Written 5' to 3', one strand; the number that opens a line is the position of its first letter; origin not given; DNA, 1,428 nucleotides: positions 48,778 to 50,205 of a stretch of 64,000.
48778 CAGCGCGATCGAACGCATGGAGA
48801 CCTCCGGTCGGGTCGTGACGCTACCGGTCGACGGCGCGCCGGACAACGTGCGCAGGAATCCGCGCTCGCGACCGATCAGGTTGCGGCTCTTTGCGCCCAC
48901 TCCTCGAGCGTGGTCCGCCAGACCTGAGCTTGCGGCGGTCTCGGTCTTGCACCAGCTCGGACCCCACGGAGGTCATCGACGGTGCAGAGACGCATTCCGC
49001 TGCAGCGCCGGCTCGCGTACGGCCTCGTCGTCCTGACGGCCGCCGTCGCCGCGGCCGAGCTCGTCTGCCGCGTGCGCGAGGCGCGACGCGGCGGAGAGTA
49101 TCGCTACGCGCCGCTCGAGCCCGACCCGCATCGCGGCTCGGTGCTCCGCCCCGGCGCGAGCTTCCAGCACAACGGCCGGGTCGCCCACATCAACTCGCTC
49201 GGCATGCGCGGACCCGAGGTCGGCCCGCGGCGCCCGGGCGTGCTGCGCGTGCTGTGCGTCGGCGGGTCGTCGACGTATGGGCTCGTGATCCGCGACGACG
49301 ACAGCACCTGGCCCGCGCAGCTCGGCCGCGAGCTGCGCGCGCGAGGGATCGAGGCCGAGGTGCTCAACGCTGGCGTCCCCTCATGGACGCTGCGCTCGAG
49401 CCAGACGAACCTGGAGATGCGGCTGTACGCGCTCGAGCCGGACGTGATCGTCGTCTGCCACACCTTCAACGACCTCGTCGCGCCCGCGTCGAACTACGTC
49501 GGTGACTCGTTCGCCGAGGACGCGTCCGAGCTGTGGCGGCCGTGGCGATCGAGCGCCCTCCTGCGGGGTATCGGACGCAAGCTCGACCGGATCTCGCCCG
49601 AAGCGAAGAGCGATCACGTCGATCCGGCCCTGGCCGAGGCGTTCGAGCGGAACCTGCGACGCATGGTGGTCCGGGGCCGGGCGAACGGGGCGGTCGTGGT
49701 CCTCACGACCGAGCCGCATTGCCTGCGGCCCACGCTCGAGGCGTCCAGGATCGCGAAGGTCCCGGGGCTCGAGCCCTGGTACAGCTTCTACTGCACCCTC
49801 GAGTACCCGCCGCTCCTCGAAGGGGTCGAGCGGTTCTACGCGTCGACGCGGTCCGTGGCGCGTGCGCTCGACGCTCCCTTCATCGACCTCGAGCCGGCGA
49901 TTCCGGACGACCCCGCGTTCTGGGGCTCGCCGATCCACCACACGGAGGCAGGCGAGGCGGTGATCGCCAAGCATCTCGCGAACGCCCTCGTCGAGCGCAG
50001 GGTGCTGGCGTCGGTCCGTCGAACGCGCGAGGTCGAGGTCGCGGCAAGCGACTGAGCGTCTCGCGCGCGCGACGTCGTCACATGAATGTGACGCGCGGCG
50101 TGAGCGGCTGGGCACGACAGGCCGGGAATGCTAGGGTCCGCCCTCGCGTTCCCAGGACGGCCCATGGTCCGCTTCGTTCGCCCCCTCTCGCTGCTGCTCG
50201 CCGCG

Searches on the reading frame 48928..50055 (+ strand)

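Call 10: search_protein_families(library=pfam, proteins=[window:48928-50055:+])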
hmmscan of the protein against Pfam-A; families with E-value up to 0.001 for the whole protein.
window:48928-50055:+ (375 aa): 1 family
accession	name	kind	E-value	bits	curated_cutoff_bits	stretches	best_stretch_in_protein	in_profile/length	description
PF13472.12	Lipase_GDSL_2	-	2.8e-14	54.5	32.9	1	110-344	1-177/178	GDSL-like Lipase/Acylhydrolase family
